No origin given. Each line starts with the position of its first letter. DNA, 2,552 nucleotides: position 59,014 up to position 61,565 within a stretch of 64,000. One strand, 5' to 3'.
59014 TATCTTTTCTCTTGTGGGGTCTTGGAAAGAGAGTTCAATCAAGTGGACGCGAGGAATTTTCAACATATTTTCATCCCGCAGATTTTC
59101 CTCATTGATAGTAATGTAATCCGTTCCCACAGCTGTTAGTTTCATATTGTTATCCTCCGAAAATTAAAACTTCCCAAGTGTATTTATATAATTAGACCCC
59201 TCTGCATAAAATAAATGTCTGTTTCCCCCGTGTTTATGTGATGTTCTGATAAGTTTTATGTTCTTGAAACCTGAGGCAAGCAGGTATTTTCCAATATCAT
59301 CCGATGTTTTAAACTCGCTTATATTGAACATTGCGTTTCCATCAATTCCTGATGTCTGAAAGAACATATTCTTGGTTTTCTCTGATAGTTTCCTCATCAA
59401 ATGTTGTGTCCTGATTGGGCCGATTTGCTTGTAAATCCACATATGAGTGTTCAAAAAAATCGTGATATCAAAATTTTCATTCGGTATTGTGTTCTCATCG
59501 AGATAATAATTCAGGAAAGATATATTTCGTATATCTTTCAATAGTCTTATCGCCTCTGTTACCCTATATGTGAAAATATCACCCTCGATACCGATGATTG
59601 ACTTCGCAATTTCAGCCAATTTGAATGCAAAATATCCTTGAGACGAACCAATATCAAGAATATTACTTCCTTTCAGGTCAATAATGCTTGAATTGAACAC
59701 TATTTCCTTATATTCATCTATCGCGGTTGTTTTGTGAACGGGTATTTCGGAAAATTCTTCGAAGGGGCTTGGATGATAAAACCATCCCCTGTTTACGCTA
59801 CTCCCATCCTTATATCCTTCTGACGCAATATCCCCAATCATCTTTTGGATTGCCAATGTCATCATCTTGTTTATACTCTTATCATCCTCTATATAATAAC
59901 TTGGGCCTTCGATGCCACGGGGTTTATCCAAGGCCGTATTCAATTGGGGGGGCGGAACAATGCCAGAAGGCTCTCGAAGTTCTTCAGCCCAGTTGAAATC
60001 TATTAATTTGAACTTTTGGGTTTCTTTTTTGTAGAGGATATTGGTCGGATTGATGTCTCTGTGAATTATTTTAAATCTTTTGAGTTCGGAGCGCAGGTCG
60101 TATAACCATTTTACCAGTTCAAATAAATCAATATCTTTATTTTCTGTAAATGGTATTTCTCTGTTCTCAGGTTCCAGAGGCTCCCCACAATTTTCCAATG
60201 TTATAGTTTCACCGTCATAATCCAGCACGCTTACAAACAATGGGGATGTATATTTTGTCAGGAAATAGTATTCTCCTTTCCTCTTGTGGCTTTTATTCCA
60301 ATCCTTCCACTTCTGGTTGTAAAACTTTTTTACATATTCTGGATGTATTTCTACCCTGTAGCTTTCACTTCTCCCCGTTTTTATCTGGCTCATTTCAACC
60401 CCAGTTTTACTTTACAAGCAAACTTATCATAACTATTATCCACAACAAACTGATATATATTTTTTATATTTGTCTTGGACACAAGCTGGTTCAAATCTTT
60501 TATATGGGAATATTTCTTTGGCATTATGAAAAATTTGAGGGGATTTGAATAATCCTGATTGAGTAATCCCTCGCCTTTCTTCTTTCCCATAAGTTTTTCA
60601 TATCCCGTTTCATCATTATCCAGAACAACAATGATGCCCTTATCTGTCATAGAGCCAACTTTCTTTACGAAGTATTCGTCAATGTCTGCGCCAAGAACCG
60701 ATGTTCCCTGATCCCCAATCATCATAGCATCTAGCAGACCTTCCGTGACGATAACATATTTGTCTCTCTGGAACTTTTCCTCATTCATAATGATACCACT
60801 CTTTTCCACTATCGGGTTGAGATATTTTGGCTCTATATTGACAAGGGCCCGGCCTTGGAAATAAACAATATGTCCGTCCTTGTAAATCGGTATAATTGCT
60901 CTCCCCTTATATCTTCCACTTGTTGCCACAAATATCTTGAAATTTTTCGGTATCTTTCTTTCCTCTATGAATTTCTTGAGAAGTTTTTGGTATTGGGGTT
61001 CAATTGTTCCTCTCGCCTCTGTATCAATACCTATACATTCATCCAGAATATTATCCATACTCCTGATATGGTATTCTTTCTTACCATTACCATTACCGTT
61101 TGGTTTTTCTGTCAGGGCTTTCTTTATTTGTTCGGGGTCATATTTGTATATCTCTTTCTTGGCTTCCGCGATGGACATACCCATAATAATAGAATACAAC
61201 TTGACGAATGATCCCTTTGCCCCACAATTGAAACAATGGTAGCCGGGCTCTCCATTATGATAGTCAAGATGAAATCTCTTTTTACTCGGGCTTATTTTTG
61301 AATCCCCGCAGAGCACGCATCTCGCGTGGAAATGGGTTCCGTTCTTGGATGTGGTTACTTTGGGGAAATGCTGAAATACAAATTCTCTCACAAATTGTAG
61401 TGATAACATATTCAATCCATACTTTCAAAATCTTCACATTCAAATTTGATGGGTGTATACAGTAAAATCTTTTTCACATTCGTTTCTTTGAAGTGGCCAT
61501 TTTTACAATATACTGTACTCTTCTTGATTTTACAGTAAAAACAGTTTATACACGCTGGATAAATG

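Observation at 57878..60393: Kinase-like plus SAM-methyltransferase fusion next to glycosyltransferase-like genes: a WbdD-like glycan chain terminator in a phage?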

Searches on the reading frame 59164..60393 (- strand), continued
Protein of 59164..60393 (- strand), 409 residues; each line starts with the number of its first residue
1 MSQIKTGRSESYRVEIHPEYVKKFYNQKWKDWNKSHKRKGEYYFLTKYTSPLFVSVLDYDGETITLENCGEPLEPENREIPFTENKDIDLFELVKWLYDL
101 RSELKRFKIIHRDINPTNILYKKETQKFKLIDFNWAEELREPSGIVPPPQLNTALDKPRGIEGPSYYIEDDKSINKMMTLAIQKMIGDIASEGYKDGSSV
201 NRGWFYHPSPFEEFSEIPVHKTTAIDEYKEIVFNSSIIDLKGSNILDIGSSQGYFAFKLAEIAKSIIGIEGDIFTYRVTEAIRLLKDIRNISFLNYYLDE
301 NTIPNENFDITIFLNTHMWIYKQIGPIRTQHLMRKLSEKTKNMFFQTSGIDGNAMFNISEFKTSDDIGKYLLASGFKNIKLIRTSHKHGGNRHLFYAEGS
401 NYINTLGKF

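Call 85: fold_search(model_id=the predicted structure, library=viral)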
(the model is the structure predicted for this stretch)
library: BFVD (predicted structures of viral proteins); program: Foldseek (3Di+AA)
matches with E <= 10: 1254; with E <= 0.001: 425
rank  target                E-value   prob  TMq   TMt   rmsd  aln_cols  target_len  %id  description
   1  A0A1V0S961            2.3e-13  1.00  0.44  0.57   8.6       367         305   17  Methyltransferase [Catovirus CTV1]
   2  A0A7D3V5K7            1.9e-11  1.00  0.41  0.77   3.7       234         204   19  tRNA mo(5)U34 methyltransferase [Fadolivirus FV1/VV64]
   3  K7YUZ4                5.5e-11  1.00  0.42  0.43   4.1       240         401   21  Methyltransferase domain-containing protein [Megavirus courdo11]
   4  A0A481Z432            2.0e-10  1.00  0.33  0.21  26.7       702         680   11  Glycosyltransferase [Mimivirus LCMiAC02]
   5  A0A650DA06            6.9e-10  1.00  0.41  0.72   4.0       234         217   18  (no name in the UniProt tables at hand)
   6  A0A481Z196            1.7e-09  1.00  0.32  0.32  17.0       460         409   12  Methyltransferase domain protein [Mimivirus LCMiAC01]
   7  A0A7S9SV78            9.0e-09  1.00  0.34  0.59   4.3       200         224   18  Methyltransferase domain protein [Virus NIOZ-UU159]
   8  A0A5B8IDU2            4.6e-08  1.00  0.26  0.61   4.3       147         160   24  Protein kinase domain protein [Mimiviridae sp. ChoanoV1]
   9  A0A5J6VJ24            6.2e-08  1.00  0.27  0.27  14.3       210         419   17  Protein kinase domain protein [Megaviridae environmental sample]
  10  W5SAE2                1.7e-07  1.00  0.28  0.32  16.8       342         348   14  Protein kinase [Pithovirus sibericum]
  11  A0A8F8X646            3.8e-07  1.00  0.33  0.34  11.2       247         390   17  (no name in the UniProt tables at hand)
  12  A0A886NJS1            4.3e-07  1.00  0.30  0.28  11.8       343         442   14  (no name in the UniProt tables at hand)
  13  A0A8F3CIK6            4.5e-07  1.00  0.28  0.16  12.8       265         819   14  mitogen-activated protein kinase kinase [Ranid herpesvirus 4]
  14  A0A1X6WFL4            4.8e-07  1.00  0.33  0.55   7.2       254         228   12  (no name in the UniProt tables at hand)
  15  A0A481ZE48            5.1e-07  1.00  0.29  0.33  12.3       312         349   17  Putative serine/threonine protein kinase [Pithovirus LCPAC406]
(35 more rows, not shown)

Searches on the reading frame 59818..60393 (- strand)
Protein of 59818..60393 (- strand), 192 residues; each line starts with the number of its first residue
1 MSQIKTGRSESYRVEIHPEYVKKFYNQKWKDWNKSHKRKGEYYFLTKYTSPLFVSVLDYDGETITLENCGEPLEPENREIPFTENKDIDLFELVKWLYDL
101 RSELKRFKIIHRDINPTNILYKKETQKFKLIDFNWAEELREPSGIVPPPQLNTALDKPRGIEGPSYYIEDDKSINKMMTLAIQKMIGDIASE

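Call 50: search_solved_structures(query=A3, max_evalue=0.01, show_alignments=2)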
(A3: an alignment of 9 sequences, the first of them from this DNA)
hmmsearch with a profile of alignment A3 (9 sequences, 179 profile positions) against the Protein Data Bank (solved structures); distinct sequences matched with E-value up to 0.01: 645 (the best 60 are shown).
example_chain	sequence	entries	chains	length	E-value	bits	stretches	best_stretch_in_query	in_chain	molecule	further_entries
4f99_A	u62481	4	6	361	4.8e-09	39.3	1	83-142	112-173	Cell division cycle 7-related protein kinase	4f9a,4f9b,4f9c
6ya7_A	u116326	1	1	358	4.8e-09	39.3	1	83-142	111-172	Cell division cycle 7-related protein kinase,Cell division cycle 7-related protein kinase,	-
6ya6_A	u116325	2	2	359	4.8e-09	39.3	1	83-142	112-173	Cell division cycle 7-related protein kinase,Cell division cycle 7-related protein kinase,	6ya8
3zdu_A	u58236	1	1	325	1.8e-07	34.1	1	23-138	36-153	CYCLIN-DEPENDENT KINASE-LIKE 3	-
3dfa_A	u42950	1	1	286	8e-07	32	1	15-142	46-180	Calcium-dependent protein kinase cgd3_920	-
2wei_A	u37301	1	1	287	8e-07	32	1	15-142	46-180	CALMODULIN-DOMAIN PROTEIN KINASE 1, PUTATIVE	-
1kob_A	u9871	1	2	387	1.8e-06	30.9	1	33-142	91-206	TWITCHIN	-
3igo_A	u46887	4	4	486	1.8e-06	30.9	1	15-142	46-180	Calmodulin-domain protein kinase 1 | Calmodulin-domain protein kinase 1, putative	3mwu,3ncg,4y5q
9av6_A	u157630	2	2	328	1.9e-06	30.8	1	102-134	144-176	non-specific serine/threonine protein kinase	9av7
9d8s_A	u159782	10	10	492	1.9e-06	30.8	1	15-142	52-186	Calmodulin-domain protein kinase 1 | Non-specific serine/threonine protein kinase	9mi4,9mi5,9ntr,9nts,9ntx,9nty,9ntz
6qp5_A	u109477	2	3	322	2e-06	30.8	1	35-142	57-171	Calcium/calmodulin-dependent protein kinase type 1D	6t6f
3r2b_A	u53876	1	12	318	2e-06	30.7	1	85-146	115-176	MAP kinase-activated protein kinase 2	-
2jc6_A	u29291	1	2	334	2e-06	30.7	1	35-142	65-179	CALCIUM/CALMODULIN-DEPENDENT PROTEIN KINASE TYPE 1D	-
3r2y_A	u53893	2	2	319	2e-06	30.7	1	85-146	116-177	MAP kinase-activated protein kinase 2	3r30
2p3g_X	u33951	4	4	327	2.1e-06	30.7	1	85-146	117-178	MAP kinase-activated protein kinase 2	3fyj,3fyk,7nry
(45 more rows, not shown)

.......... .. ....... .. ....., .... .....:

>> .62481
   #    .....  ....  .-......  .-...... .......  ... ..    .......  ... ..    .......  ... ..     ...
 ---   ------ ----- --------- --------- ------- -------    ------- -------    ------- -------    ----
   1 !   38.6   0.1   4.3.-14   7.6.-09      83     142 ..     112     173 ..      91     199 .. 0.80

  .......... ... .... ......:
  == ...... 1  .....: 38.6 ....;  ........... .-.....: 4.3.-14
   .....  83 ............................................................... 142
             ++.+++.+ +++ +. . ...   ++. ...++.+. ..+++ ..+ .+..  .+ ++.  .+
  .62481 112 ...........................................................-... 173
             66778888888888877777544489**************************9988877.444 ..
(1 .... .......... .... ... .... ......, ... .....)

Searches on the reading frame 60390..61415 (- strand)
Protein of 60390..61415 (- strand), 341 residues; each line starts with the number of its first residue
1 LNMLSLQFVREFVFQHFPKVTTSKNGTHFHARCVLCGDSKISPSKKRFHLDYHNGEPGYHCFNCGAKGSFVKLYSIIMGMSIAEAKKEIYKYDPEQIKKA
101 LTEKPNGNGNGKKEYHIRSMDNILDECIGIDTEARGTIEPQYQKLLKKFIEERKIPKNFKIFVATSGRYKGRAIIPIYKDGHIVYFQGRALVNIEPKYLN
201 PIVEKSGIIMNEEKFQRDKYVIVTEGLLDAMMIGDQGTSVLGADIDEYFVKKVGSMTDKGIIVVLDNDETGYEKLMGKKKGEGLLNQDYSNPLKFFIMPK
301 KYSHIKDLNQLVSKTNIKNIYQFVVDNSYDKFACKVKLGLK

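Call 3: search_protein_families(library=pfam, proteins=[window:60390-61415:-], max_evalue=0.1)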
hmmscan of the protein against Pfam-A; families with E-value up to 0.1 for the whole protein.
window:60390-61415:- (341 aa): 2 families
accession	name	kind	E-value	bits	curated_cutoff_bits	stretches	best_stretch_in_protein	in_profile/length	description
PF01807.25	Zn_ribbon_DnaG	-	0.012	15.9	24.9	1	19-90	22-86/98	CHC2 zinc finger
PF13155.12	Toprim_2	-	0.024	15.4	22.1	1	222-273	1-57/88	Toprim-like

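Call 4: search_protein_families(library=phrogs, proteins=[window:60390-61415:-], max_evalue=0.01)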
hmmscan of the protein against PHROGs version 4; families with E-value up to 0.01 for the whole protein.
window:60390-61415:- (341 aa): 8 families
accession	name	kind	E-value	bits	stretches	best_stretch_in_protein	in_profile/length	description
phrog_47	-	DNA, RNA and nucleotide metabolism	2e-37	130.2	1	11-313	32-323/947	DNA primase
phrog_6444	-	DNA, RNA and nucleotide metabolism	9.4e-11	42.2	1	167-273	198-317/577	DNA primase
phrog_451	-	unknown function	5.1e-10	40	1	135-273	268-400/461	-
phrog_21887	-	DNA, RNA and nucleotide metabolism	1.2e-07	32.9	1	215-339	15-126/131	DNA primase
phrog_510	-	DNA, RNA and nucleotide metabolism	8.4e-07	29.1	1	22-89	36-97/667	DNA primase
phrog_239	-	DNA, RNA and nucleotide metabolism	4.3e-06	26.9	1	27-322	39-306/801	DNA primase/helicase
phrog_11992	-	unknown function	0.00024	22.4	1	57-101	47-92/177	-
phrog_22173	-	DNA, RNA and nucleotide metabolism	0.0023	18.9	1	188-272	2-92/133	DNA primase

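Call 67: search_dna_similar(query=window:60390-61415:-, collection=phages, mode=protein, max_evalue=0.00001, max_rows=15)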
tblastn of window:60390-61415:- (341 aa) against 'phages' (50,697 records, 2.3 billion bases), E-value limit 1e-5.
Records with a match: 1157; places in all: 1157; records where one place covers at least 80% of the query: 15.
Best place of each record, by identity: <60% 1157.
By first word of the organism name: Escherichia 487; Klebsiella 233; Shigella 75; Synechococcus 74; Enterobacteria 38; Aeromonas 37; Yersinia 28; Bacillus 26; Acinetobacter 25; Salmonella 18; and 30 more.
By host as written in the record: Escherichia coli 206; - 151; Klebsiella pneumoniae 70; Escherichia coli B 24; Escherichia coli O157:H7 22; Shigella sp. 21; Escherichia coli K-12 15; Escherichia coli str. K-12 substr. MG1655 14; and 293 more.
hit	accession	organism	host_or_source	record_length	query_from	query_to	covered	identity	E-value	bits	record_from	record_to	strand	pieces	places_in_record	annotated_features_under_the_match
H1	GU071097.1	Synechococcus phage S-SSM5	Synechococcus sp. WH8102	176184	24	338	92%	26.1%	1e-7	59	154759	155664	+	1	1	gp61: DNA primase subunit | hypothetical protein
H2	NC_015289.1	Synechococcus phage S-SSM5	Synechococcus sp. WH8102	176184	24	338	92%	26.1%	1e-7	59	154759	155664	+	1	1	gp61: DNA primase subunit | hypothetical protein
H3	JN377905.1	Aeromonas phage Aes516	Aeromonas salmonicida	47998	11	339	96%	24.9%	4e-10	67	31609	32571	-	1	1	DNA primase subunit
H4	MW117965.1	Synechococcus phage S-H38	Synechococcus sp. MW02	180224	1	340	100%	24.0%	1e-11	72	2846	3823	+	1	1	DNA primase subunit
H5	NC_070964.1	Synechococcus phage S-H38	Synechococcus sp. MW02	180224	1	340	100%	24.0%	1e-11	72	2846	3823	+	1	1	DNA primase subunit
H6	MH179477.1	Aeromonas phage 60AhydR15PP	Aeromonas hydrophila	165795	11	339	96%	24.6%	2e-10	68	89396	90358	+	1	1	DNA primase/helicase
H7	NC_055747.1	Aeromonas phage 60AhydR15PP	Aeromonas hydrophila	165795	11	339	96%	24.6%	2e-10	68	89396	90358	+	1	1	DNA primase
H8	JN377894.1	Aeromonas phage Aes508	Aeromonas salmonicida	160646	11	339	96%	24.6%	3e-10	67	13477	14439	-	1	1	DNA primase subunit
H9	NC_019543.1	Aeromonas phage Aes508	Aeromonas salmonicida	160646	11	339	96%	24.6%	3e-10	67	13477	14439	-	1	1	DNA primase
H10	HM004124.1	Acinetobacter phage Acj9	Acinetobacter johnsonii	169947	11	338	96%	24.2%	2e-11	71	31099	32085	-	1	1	61: gp61 DNA primase subunit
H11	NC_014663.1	Acinetobacter phage Acj9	Acinetobacter johnsonii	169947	11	338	96%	24.2%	2e-11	71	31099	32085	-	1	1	61: DNA primase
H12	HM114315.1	Acinetobacter phage 133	Acinetobacter johnsonii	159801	22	338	93%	24.0%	2e-7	59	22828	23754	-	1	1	61: gp61 DNA primase subunit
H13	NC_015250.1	Acinetobacter phage 133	Acinetobacter johnsonii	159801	22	338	93%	24.0%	2e-7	59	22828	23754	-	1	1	61: DNA primase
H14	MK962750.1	Shigella phage CM8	Escherichia coli BL21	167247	1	268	79%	28.3%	1e-9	66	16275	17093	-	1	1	DNA primase/helicase | hypothetical protein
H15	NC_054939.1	Shigella phage CM8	Escherichia coli BL21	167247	1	268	79%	28.3%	1e-9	66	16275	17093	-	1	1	DNA primase | hypothetical protein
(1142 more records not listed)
